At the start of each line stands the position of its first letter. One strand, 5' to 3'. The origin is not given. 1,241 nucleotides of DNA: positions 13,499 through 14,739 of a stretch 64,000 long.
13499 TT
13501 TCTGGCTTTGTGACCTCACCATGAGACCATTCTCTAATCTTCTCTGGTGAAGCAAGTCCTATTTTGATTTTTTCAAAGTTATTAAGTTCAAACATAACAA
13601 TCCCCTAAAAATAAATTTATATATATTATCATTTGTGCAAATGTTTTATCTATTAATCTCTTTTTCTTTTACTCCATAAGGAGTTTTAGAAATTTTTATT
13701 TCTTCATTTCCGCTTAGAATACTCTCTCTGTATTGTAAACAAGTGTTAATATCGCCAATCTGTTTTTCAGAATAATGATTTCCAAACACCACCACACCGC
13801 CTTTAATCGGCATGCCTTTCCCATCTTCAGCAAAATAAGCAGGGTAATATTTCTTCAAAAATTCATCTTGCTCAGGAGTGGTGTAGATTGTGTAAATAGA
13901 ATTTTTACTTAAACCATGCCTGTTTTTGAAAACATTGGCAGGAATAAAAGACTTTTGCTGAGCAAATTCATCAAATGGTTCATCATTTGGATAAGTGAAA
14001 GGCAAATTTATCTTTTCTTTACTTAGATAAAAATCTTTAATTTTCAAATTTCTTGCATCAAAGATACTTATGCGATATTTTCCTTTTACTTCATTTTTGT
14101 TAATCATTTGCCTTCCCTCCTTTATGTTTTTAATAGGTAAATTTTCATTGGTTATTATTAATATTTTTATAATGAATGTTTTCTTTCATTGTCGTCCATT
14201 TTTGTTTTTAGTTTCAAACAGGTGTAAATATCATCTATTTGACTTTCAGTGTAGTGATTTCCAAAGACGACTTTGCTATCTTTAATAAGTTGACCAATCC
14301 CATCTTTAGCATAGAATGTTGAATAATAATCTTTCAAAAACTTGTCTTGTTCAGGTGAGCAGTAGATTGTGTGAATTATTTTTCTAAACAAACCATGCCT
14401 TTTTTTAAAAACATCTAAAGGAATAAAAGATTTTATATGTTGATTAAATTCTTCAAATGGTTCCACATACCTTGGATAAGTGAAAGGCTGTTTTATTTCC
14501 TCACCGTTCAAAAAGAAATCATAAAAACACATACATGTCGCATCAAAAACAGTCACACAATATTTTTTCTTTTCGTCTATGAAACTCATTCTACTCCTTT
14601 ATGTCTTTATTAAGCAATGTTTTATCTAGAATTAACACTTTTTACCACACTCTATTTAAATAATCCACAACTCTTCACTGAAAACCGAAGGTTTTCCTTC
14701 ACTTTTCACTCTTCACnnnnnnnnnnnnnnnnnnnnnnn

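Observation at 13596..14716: Tandem pair of paralogous unknown ORFs inserted between rpoB and rpoC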

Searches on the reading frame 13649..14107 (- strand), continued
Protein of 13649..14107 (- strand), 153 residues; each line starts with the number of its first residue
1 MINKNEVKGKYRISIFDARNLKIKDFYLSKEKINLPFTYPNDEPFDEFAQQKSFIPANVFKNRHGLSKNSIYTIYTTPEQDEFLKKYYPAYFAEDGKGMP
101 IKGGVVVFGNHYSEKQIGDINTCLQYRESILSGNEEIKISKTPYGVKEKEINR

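Call 54: search_solved_structures(query=A4, max_evalue=10)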
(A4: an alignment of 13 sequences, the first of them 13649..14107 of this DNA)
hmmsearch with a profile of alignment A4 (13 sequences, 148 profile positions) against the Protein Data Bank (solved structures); distinct sequences matched with E-value up to 10: 12.
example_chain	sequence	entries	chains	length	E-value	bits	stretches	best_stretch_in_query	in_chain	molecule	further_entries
6frk_z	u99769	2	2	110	0.048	16.9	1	60-105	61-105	Signal recognition particle 14 kDa protein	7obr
1e8o_B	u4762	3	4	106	0.061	16.6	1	56-103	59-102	SIGNAL RECOGNITION PARTICLE 14 KDA PROTEIN | SRP14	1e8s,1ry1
4uyj_B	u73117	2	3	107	0.062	16.5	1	51-103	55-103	SIGNAL RECOGNITION PARTICLE 14 KDA PROTEIN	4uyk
7nfx_t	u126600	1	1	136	0.087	16.1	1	49-104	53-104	Signal recognition particle 14 kDa protein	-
1914_A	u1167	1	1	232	0.13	15.5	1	61-107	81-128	SIGNAL RECOGNITION PARTICLE 9/14 FUSION PROTEIN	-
5aox_B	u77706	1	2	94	0.41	13.9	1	46-92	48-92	SIGNAL RECOGNITION PARTICLE 14 KDA PROTEIN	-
3i5f_C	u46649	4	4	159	0.42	13.8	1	76-138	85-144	Myosin catalytic light chain LC-1, mantle muscle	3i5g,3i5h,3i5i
6sw9_A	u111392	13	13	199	0.44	13.8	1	59-103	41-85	30S ribosomal protein S3Ae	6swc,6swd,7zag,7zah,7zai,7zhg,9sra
6r6g_AE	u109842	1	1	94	0.58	13.4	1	60-92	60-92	Signal recognition particle 14 kDa protein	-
4ue5_B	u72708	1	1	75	0.79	13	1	61-92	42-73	SRP14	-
3jaj_S4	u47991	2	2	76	0.9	12.8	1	61-92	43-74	SRP14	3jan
2xci_A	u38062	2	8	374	0.93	12.7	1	45-86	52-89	3-DEOXY-D-MANNO-2-OCTULOSONIC ACID TRANSFERASE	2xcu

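Call 72: search_protein_families(library=pfam, proteins=[P0008], max_evalue=0.01)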
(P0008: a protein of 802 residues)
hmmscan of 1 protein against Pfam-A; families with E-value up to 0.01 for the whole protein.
P0008 (802 aa): 10 families
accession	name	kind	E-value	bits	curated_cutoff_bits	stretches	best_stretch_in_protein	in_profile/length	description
PF00249.37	Myb_DNA-binding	-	6.4e-55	183.5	24.4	8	758-796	3-44/46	Myb-like DNA-binding domain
PF13921.12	Myb_DNA-bind_6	-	1.3e-20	73.8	22.9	0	570-624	1-58/60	Myb-like DNA-binding domain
PF04851.21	ResIII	-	3.5e-14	53.5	22.5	2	66-130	100-164/164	Type III restriction enzyme, res subunit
PF00271.37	Helicase_C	-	2e-13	51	23.5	1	205-308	4-106/110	Helicase conserved C-terminal domain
PF11626.13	Rap1_C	-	2.1e-12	47.4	24.2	0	422-462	43-80/84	TRF2-interacting telomeric protein/Rap1 - C terminal domain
PF18766.7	SWI2_SNF2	-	5.6e-12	46.2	26.7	1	65-184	92-207/221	SWI2/SNF2 ATPase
PF07750.17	GcrA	-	2.2e-11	44.8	26.9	0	758-799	2-45/155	GcrA cell cycle regulator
PF00270.35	DEAD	-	3.2e-08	33.9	26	1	70-131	99-163/167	DEAD/DEAH box helicase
PF22727.1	NCH2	-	1.1e-05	25.9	27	0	552-583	31-66/96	NACHT C-terminal Helical domain 2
PF03260.19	Lipoprotein_11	-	0.00029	20.7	25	0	664-681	56-73/231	Lepidopteran low molecular weight (30 kD) lipoprotein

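Call 75: find_related_loci(query=A4, collection=viral_contigs, flank=5000)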
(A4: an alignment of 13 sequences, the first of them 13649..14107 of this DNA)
Query A4 (153 aa) in viral_contigs; peptide patterns used: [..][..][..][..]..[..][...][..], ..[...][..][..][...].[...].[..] (x = any residue, [..] = any of these).
75 stretches matched a pattern, but none encodes a relative of the query by tblastn (E <= 1e-3).

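Call 76: search_dna_similar(query=window:13649-14107:-, collection=phages, mode=protein, max_evalue=0.1)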
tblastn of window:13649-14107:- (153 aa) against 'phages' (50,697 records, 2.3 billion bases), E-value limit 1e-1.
No match.

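Call 77: search_dna_similar(query=window:13649-14107:-, collection=plasmids, mode=protein, max_evalue=0.1)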
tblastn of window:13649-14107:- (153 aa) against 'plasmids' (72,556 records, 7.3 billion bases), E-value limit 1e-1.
No match.

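Call 78: find_encoding_contigs(protein=P0013, flank=3000, max_places=2)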
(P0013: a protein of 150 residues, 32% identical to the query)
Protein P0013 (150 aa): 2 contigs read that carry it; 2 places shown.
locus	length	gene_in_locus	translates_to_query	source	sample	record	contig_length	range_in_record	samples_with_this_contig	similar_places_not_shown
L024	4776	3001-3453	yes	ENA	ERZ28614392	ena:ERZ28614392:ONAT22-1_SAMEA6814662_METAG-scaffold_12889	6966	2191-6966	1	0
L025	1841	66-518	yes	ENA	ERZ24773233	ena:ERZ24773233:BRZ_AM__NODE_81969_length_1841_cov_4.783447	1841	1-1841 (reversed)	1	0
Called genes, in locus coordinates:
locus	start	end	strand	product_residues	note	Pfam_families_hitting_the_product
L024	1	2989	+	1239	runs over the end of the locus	PF04563:RNA_pol_Rpb2_1, PF04561:RNA_pol_Rpb2_2, PF04565:RNA_pol_Rpb2_3, PF10385:RNA_pol_Rpb2_45, PF00562:RNA_pol_Rpb2_6, PF04560:RNA_pol_Rpb2_7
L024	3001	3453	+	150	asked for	-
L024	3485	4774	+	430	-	?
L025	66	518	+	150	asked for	-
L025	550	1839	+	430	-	?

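Call 79: find_encoding_contigs(protein=P0015, flank=3000, max_places=2)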
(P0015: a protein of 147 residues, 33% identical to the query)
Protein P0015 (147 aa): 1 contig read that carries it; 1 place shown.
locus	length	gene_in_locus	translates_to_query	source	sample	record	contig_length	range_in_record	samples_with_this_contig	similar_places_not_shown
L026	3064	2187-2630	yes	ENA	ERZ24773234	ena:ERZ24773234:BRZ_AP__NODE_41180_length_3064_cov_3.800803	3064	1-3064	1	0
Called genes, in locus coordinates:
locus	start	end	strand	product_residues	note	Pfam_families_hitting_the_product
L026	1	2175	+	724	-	?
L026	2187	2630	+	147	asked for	-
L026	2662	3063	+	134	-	?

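Call 80: find_encoding_contigs(protein=P0016, flank=3000, max_places=2)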
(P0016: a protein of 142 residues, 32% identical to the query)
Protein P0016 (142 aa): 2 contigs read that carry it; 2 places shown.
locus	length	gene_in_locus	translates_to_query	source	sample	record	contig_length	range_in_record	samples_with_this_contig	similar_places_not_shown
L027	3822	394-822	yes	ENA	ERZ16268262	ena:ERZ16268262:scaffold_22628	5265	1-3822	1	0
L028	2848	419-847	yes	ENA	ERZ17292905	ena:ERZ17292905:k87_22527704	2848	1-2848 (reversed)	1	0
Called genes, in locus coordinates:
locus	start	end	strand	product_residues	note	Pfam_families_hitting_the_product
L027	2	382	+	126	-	?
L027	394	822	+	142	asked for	-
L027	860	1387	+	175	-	PF04997:RNA_pol_Rpb1_1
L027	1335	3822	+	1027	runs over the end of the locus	PF04997:RNA_pol_Rpb1_1, PF00623:RNA_pol_Rpb1_2, PF04983:RNA_pol_Rpb1_3, PF05000:RNA_pol_Rpb1_4 (weak), PF04998:RNA_pol_Rpb1_5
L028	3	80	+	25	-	?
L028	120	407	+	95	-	-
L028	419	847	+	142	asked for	-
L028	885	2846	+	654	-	?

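Call 81: find_encoding_contigs(protein=P0014, flank=3000, max_places=2)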
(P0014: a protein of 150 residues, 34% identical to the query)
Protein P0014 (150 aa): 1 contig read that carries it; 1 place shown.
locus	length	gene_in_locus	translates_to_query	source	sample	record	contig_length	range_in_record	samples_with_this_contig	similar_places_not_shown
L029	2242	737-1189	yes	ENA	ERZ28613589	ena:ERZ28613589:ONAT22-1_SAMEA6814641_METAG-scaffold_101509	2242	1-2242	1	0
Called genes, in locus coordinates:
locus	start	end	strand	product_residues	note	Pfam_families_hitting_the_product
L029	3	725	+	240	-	?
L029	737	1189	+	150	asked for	-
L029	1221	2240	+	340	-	?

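Call 90: find_homologous_proteins(query=A3, max_evalue=1)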
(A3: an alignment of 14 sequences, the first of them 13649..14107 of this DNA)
Query A3 (14 sequences) (153 aa, profile of the alignment): 18 proteins with E <= 1 among 926 candidates.
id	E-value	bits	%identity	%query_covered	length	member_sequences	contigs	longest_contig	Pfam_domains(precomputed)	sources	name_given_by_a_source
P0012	5.4e-59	216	34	88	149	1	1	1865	-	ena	-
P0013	5.7e-59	216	32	88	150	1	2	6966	-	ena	-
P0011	6.7e-59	216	33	88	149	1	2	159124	-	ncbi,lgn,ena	-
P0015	5.9e-57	210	33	82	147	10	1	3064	-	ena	-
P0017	3.7e-55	204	33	82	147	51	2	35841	-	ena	-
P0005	8.6e-55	203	36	84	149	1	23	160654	-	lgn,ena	-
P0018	1.1e-54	202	32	82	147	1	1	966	-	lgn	-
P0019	1.4e-54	202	34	78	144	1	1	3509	-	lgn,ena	-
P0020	4.7e-54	200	32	82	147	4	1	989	-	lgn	-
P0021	7.3e-54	200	36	78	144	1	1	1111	-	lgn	-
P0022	3.3e-53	198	34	78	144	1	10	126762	-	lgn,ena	-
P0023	4.9e-53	197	34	82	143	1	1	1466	-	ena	-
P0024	1.3e-52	196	31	82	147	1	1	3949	-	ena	-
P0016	1.0e-51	193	32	78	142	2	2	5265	-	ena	-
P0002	1.9e-46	176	63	77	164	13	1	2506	-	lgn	-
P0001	6.3e-46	174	100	100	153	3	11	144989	-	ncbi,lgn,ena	-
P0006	1.2e-44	170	30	92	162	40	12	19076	-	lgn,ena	-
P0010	5.6e-44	168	30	82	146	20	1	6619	-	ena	-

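Call 98: find_encoding_contigs(protein=P0007, flank=6000, max_places=3)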
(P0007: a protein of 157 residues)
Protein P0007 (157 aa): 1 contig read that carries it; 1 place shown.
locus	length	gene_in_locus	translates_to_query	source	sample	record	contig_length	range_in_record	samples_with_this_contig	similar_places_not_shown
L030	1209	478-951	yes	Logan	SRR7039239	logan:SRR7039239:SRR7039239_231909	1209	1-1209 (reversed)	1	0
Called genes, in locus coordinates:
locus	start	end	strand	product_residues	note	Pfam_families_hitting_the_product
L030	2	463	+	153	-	?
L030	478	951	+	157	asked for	-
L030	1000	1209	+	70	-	?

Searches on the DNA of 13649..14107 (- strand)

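Call 60: search_rna_families(sources=[L019, L012, L001], threshold=evalue, max_evalue=1)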
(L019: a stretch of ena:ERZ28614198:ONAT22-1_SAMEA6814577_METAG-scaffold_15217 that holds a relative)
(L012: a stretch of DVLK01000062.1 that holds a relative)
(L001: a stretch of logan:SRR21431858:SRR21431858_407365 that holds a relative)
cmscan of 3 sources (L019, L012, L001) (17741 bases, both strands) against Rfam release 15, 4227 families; matches with E-value up to 1: 0.
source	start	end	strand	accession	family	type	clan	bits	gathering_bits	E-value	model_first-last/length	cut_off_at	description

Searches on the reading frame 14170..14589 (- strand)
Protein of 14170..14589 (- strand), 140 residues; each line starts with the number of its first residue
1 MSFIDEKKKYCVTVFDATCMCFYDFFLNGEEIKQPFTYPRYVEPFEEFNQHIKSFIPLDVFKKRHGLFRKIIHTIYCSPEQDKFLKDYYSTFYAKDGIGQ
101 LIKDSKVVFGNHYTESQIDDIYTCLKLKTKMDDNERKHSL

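Call 4: search_protein_families(library=pfam, proteins=[window:14170-14589:-], max_evalue=10)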
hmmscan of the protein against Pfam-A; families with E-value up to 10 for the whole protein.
window:14170-14589:- (140 aa): 0 families

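Call 5: search_protein_families(library=phrogs, proteins=[window:14170-14589:-], max_evalue=1)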
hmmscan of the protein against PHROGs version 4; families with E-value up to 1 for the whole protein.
window:14170-14589:- (140 aa): 1 family
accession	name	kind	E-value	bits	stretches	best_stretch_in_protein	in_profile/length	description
phrog_19651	-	unknown function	0.075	14.2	1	49-114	26-88/112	-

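Call 20: search_protein_families(library=ncbifam, proteins=[window:14170-14589:-], max_evalue=1)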
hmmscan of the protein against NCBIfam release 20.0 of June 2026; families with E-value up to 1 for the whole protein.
window:14170-14589:- (140 aa): 0 families

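Call 21: search_protein_families(library=padloc, proteins=[window:14170-14589:-], max_evalue=1)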
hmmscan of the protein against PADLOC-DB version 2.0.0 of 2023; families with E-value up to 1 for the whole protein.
window:14170-14589:- (140 aa): 0 families

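Call 106: predict_structure(alignment_id=A6)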
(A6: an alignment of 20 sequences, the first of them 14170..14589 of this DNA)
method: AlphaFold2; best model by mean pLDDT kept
length: 140 residues; sequences in the alignment: 20
mean_pLDDT: 72.1   pTM: 0.69
mean pLDDT of the five models: 72.1, 71.9, 71.9, 71.0, 68.1
residues with pLDDT >= 90: 2; 70-90: 86; 50-70: 37; < 50: 15
segments of 3 or more residues with pLDDT < 50: 1-3, 45-52, 65-67
pLDDT, mean of each block of 10 residues (from residue 1): 59 88 84 70 49 51 53 85 86 68 79 85 86 66
secondary structure, 60 per line:
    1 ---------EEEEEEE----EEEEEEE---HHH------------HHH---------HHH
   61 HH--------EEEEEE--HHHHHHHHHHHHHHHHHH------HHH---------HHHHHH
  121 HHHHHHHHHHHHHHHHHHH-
elements in order: E10-16 E21-27 H58-62 E71-76 H79-96 H115-139

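Call 110: fold_search(model_id=the predicted structure, library=pdb)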
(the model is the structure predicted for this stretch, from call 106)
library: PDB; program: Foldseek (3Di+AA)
matches with E <= 10: 99; with E <= 0.001: 0
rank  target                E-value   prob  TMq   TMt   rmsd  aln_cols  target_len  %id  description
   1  8gxe_B                1.1e+00  0.02  0.14  0.09  16.5       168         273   11  PTPN21 FERM PTP complex (released 2023-09-27)
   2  9n69_E                2.8e+00  0.06  0.22  0.12   6.3        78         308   10  Structure of the retron IA complex with HNH nuclease in the "down" orientation (released 2025-04-23)
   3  6sw9_G                2.8e+00  0.06  0.16  0.18   8.1        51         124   12  IC2A model of cryo-EM structure of a full archaeal ribosomal translation initiation complex devoid of aIF1 in P. abyss (released 2020-02-19)
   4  7mrj_B                3.2e+00  0.05  0.15  0.26   9.7        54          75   13  Crystal structure of a novel ubiquitin-like TINCR (released 2022-03-16)
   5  7u4h_A                3.2e+00  0.02  0.18  0.06  15.3       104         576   13  Crystal Structure of Penicillin-binding protein 1A (Pbp1a) from Chlamydia trachomatis (released 2022-03-09)
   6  9qf4_Ag               3.4e+00  0.07  0.17  0.19   7.4        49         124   12  Structure of P. furiosus 70S ribosome grown at 95 degC (released 2025-11-05)
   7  7x4w_A                3.4e+00  0.06  0.24  0.26  13.3       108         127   10  Crystal structure of Keap1 BTB domain in complex with dimethyl fumarate (DMF) (released 2023-03-08)
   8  9gyn                  3.4e+00  0.04  0.11  0.16   7.2        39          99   20  Ferredoxin Wild-type - Reduced state (released 2025-05-28)
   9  4cxt                  3.4e+00  0.03  0.24  0.25  12.3       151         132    9  BTB domain of KEAP1 in complex with CDDO (released 2014-06-18)
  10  7akt                  3.6e+00  0.06  0.15  0.19   7.4        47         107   11  CrPetF variant - A39G_A41V (released 2021-10-13)
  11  4efo_A                3.9e+00  0.10  0.18  0.27   4.5        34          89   15  Crystal structure of the ubiquitin-like domain of human TBK1 (released 2012-06-27)
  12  9fny_AH               3.9e+00  0.06  0.14  0.16   2.2        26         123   12  PF30S-PF30S dimer mediated by aRDF from P. furiosus (Structure I) (released 2025-01-15)
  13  6nbm_B                4.2e+00  0.10  0.23  0.09   5.7        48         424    6  CRYSTAL STRUCTURE OF ENOLASE FROM LEGIONELLA PNEUMOPHILA BOUND TO PHOSPHATE AND MAGNESIUM (released 2019-01-09)
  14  9gyd                  4.2e+00  0.03  0.11  0.16   7.2        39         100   20  Ferredoxin Wild-type -As-isolated state (released 2025-05-28)
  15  5mdy_a                4.2e+00  0.02  0.12  0.24  16.4        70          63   16  Structure of ArfA and TtRF2 bound to the 70S ribosome (pre-accommodated state) (released 2016-12-21)
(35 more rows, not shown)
